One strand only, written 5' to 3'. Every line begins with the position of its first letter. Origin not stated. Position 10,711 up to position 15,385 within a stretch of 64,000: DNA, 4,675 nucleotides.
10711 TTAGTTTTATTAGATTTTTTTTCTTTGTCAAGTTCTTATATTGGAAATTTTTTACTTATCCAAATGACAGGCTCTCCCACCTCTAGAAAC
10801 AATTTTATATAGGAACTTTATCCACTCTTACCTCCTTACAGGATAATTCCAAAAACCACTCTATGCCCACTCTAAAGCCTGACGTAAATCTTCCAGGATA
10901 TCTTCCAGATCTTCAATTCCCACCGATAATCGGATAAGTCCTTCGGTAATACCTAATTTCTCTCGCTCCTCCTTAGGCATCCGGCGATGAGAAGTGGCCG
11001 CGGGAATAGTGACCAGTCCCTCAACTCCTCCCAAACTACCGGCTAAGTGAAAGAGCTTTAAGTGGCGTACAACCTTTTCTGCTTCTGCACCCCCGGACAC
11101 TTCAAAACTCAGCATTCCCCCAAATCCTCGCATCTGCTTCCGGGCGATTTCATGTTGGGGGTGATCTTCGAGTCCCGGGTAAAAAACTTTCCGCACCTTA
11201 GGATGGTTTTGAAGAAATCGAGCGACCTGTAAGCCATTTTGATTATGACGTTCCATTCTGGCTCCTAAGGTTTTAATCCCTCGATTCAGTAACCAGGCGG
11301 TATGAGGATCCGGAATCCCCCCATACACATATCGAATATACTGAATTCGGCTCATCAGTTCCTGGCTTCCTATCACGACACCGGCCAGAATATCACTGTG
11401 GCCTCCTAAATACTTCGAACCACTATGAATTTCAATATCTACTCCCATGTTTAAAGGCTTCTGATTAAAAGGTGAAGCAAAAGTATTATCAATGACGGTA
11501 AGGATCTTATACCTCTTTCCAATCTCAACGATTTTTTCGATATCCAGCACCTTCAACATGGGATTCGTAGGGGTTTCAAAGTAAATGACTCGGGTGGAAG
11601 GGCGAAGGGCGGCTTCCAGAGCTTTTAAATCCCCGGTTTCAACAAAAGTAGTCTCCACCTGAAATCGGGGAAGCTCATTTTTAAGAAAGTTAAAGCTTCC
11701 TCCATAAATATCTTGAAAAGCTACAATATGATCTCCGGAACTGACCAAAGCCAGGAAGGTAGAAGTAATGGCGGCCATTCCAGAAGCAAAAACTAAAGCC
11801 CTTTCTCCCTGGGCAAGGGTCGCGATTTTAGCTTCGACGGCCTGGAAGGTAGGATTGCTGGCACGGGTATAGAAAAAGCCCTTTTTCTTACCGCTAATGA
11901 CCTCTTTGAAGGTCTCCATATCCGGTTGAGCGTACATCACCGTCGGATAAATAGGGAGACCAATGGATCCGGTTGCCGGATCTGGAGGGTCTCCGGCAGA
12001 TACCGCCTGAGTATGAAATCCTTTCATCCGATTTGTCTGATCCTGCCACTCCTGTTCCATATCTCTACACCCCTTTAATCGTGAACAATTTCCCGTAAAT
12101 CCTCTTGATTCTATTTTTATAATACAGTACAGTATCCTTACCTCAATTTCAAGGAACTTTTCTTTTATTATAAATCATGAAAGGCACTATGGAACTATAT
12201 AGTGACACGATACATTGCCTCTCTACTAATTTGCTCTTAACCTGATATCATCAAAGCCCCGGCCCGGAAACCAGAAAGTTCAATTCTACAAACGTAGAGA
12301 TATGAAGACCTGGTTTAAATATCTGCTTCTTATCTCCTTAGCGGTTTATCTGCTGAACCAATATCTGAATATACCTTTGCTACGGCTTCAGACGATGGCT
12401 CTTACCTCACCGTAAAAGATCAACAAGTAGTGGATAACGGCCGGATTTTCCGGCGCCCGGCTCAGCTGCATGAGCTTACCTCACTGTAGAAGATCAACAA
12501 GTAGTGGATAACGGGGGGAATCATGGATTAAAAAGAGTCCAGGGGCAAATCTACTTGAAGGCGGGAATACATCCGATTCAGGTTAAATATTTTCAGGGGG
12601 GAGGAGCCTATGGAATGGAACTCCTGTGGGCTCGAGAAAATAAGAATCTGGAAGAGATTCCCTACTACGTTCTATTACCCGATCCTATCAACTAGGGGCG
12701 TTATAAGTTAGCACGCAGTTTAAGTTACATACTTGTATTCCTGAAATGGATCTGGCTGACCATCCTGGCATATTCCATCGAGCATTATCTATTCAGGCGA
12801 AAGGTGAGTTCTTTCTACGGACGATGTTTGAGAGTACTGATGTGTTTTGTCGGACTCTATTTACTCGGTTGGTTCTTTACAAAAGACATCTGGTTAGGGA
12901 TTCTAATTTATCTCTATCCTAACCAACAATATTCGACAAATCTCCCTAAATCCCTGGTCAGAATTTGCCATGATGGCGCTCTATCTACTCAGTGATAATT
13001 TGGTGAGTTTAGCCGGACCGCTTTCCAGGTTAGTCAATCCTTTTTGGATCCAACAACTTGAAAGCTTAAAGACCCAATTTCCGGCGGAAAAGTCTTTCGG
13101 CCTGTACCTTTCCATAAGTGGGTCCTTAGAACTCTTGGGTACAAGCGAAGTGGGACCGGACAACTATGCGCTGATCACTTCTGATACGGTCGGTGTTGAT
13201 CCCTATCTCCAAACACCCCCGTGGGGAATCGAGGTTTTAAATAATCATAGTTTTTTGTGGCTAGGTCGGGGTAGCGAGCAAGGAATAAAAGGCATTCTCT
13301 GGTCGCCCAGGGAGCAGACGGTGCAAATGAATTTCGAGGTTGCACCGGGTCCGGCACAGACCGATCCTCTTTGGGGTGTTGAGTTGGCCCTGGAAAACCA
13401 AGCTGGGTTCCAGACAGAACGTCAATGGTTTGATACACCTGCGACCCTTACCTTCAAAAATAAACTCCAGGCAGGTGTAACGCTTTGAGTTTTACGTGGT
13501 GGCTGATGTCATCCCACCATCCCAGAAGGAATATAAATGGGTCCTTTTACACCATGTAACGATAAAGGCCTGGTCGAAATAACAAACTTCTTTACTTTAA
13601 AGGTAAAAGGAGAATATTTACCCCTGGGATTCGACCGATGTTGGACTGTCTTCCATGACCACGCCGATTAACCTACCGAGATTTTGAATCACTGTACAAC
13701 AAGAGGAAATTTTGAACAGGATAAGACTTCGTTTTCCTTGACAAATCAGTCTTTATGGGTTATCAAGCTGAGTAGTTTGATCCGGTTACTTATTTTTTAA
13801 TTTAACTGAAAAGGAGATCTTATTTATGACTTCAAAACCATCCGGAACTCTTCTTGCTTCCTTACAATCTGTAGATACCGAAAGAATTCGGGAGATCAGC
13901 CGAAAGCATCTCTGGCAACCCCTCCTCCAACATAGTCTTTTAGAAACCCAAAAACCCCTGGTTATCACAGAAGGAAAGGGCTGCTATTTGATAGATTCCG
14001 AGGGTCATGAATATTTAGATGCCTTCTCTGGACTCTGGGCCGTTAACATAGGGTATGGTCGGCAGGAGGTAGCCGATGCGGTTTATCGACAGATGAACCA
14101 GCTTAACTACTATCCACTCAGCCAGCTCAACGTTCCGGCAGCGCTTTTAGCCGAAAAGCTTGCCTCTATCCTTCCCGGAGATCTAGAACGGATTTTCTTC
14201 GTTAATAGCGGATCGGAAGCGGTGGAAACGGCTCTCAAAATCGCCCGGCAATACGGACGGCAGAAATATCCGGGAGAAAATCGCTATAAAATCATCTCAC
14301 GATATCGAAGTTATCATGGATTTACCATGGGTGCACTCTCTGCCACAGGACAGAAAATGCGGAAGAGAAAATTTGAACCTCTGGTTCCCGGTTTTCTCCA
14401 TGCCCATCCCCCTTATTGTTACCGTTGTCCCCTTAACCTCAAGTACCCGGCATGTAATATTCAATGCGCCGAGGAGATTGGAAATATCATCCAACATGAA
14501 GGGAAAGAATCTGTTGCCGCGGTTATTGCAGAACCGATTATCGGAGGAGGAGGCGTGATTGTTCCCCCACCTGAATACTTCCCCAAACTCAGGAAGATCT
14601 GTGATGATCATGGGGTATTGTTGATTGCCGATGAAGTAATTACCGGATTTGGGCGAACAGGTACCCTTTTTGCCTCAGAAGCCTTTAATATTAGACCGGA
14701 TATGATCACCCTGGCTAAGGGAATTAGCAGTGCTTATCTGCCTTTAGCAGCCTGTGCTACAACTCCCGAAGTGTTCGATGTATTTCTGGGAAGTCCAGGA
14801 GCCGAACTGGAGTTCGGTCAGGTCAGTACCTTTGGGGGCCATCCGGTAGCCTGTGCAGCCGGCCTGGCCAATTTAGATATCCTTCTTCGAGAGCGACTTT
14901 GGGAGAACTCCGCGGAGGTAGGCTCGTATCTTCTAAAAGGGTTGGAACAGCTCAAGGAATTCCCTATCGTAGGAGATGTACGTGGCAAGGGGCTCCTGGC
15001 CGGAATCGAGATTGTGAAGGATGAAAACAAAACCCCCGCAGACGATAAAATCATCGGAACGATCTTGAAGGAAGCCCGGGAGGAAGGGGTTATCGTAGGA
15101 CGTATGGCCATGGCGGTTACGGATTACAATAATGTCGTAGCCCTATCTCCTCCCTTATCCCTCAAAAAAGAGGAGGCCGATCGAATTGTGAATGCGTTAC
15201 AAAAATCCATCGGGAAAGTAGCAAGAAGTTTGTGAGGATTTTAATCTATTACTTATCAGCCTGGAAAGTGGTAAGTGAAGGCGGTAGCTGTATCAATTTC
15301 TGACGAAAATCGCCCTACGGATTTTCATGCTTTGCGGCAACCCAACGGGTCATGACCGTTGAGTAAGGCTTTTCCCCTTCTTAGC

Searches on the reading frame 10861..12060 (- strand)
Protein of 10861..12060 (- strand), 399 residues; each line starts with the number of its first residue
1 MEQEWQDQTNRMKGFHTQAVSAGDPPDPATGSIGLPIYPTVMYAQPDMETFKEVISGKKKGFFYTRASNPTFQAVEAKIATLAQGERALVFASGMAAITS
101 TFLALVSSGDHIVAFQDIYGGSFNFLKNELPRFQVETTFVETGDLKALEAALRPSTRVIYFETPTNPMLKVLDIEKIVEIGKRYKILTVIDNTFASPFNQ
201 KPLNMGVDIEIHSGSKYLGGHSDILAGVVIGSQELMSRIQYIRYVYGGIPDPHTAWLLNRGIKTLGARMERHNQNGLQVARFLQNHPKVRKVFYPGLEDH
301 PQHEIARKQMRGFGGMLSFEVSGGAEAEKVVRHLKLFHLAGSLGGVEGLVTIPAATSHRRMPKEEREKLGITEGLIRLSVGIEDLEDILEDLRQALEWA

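Call 37: search_protein_families(library=pfam, proteins=[window:10861-12060:-], max_evalue=1e-8)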
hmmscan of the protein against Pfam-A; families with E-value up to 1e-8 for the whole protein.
window:10861-12060:- (399 aa): 2 families
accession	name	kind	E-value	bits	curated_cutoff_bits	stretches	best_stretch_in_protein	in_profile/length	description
PF01053.26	Cys_Met_Meta_PP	-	9.4e-147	489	27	1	17-397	2-381/381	Cys/Met metabolism PLP-dependent enzyme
PF00155.27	Aminotran_1_2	-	4.9e-09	36.3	19.7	0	72-196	44-190/361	Aminotransferase class I and II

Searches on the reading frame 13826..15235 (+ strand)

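Call 18: search_protein_families(library=ncbifam, proteins=[window:13826-15235:+], max_evalue=0.00001)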
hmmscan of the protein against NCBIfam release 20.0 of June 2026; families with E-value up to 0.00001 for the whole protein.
window:13826-15235:+ (469 aa): 69 families (the best 25 are shown)
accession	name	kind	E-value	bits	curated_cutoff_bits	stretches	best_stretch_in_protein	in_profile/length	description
NF005812.0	PRK07678.1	subfamily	9.8e-163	541.9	488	1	18-464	7-449/451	aminotransferase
NF005683.0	PRK07481.1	subfamily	5.2e-135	450.9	575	1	19-465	4-450/453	hypothetical protein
NF005102.0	PRK06541.1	equivalog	3.6e-132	441.2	574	1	16-465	7-456/460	aspartate aminotransferase family protein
NF005447.0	PRK07036.1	equivalog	7.1e-125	417.3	618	1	16-469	8-459/468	aminotransferase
NF005682.0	PRK07480.1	subfamily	2.3e-123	412.3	510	1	14-467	6-454/459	aminotransferase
NF005375.0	PRK06917.1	equivalog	1e-114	383.8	535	1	38-466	10-440/448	aspartate aminotransferase family protein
NF004767.0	PRK06105.1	subfamily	1.1e-112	377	517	1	31-467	18-452/460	aminotransferase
NF005684.0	PRK07482.1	subfamily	2.6e-109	365.9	687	1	19-467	6-457/464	hypothetical protein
NF052567.1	OmAmTferAptACaul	equivalog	6.8e-105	351.3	500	1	41-464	16-430/431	omega-aminotransferase AptA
NF005993.0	PRK08117.1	subfamily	6.1e-103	344.7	574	1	33-466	15-431/433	aspartate aminotransferase family protein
NF004426.0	PRK05769.1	equivalog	1.2e-101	340.7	552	1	34-464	28-439/441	acetyl ornithine aminotransferase family protein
NF005685.0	PRK07483.1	equivalog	1.9e-100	336.8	485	1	42-466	11-439/444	aspartate aminotransferase family protein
TIGR00508.1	bioA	equivalog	3e-100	335.8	405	1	29-462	1-418/419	adenosylmethionine--8-amino-7-oxononanoate transaminase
NF004718.0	PRK06062.1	subfamily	8.8e-98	327.8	472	1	17-465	15-449/454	hypothetical protein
NF004625.0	PRK05965.1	subfamily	2.7e-94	316.5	729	1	20-465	5-448/460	hypothetical protein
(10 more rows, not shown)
